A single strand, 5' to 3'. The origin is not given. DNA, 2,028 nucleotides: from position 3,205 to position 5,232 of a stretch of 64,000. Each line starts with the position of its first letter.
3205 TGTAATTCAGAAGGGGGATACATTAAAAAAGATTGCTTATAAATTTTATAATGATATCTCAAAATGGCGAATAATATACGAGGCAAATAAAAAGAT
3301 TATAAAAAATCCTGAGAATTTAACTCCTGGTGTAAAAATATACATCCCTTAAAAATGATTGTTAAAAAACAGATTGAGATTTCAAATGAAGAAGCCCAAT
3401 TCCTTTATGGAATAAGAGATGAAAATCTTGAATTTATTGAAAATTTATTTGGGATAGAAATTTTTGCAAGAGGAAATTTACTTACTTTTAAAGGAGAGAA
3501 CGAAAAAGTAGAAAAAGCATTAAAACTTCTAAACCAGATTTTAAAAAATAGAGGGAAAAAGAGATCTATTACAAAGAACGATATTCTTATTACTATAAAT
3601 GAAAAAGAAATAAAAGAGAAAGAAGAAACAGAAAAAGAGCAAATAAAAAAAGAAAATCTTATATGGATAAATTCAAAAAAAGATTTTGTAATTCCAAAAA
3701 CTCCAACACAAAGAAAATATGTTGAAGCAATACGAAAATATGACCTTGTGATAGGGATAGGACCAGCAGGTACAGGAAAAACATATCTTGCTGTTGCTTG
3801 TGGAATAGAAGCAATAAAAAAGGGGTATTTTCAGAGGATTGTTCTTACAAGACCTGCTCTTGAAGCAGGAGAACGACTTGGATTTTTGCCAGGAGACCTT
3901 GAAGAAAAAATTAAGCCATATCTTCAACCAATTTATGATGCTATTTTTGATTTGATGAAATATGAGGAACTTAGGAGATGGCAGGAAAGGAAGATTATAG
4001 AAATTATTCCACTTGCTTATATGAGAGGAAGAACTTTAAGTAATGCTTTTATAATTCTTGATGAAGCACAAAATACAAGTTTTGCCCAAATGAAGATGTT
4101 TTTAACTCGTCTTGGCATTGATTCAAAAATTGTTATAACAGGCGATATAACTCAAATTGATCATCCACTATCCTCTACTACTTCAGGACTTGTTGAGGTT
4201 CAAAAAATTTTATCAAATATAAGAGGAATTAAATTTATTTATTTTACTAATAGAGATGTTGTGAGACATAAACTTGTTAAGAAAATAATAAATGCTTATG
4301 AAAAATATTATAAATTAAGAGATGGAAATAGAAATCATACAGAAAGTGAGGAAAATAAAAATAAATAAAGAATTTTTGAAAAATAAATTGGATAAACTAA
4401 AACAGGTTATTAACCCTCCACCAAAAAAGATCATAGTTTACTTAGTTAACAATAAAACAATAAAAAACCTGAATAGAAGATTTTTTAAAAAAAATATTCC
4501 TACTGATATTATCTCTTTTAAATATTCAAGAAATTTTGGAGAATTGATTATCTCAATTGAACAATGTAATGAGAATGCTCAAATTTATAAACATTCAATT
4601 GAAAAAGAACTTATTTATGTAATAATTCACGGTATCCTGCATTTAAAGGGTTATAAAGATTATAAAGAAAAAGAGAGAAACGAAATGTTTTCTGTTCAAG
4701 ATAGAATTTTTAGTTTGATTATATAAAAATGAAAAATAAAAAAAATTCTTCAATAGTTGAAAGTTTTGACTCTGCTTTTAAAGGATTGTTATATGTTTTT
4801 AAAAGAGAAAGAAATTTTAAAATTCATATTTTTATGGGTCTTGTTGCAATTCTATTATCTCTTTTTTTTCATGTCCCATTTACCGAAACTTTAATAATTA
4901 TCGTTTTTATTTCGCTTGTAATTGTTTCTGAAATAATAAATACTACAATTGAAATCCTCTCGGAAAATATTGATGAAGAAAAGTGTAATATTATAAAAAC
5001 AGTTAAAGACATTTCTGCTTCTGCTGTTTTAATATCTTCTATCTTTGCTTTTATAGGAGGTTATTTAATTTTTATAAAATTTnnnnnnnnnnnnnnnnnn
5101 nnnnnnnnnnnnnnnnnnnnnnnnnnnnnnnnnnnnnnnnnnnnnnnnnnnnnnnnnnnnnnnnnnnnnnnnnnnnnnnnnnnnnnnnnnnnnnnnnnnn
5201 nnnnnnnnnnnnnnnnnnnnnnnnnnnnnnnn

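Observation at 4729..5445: Undecaprenol/diacylglycerol kinase fused to a PAP2 phosphatase-like domain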

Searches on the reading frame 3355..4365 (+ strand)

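Call 3: search_protein_families(library=pfam, proteins=[window:3355-4365:+], max_evalue=1)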
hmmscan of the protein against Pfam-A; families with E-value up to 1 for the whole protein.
window:3355-4365:+ (337 aa): 11 families
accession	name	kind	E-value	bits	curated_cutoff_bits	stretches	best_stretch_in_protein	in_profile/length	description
PF02562.22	PhoH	-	8e-93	310.1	27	1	112-316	2-205/205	PhoH-like protein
PF01695.23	IstB_IS21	-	6.3e-08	32.8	24.1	1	126-223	89-184/238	IstB-like ATP binding protein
PF13245.12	AAA_19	-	1.1e-07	32.5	25.1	1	119-268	1-129/134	AAA domain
PF13604.12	AAA_30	-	9.8e-07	29.1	27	1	117-268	4-128/191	AAA domain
PF00270.35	DEAD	-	0.0008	19.6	26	1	116-163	1-50/167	DEAD/DEAH box helicase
PF20720.3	nSTAND3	-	0.0031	17.6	27.2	1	116-163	4-50/155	Novel STAND NTPase 3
PF13401.12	AAA_22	-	0.011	16.5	27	1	135-252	11-107/130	AAA domain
PF14611.13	KH_SLS1_1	-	0.019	15.6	24.1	1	16-65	23-68/69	SLS1 protein first KH domain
PF13481.12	AAA_25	-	0.19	11.8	27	1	112-148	15-52/195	AAA domain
PF13191.12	AAA_16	-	0.21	12.5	32.6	1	135-247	30-150/167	AAA ATPase domain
PF00580.27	UvrD-helicase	-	0.62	10.1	23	0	232-267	215-250/271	UvrD/REP helicase N-terminal domain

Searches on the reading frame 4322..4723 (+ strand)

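Call 3: search_protein_families(library=pfam, proteins=[window:4322-4723:+], max_evalue=1)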
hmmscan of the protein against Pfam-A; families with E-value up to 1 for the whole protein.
window:4322-4723:+ (134 aa): 2 families
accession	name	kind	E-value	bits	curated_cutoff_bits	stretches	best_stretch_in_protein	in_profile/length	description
PF02130.23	YbeY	-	1.5e-29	102.9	25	1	18-131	14-127/129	Endoribonuclease YbeY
PF10263.15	SprT-like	-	0.15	12.4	25.6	1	45-115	3-79/108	SprT-like family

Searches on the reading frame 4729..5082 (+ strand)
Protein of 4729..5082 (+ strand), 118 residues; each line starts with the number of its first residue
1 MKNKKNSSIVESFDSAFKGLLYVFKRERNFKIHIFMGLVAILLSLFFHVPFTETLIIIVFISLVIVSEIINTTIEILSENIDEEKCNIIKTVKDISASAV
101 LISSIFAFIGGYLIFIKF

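Call 41: find_homologous_proteins(query=window:4729-5082:+, max_evalue=0.001)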
Query window:4729-5082:+ (118 aa): 4 proteins with E <= 0.001 among 65 candidates.
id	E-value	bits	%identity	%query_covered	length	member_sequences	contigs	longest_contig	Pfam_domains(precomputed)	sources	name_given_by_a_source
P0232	8.3e-12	63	37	96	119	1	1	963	PF01219.25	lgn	-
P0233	5.5e-7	48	32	99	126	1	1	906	PF01219.25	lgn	-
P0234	8.3e-7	47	31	99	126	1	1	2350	PF01219.25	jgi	jgi:diacylglycerol kinase (ATP)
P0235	3.8e-6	45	31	99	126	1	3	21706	PF01219.25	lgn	-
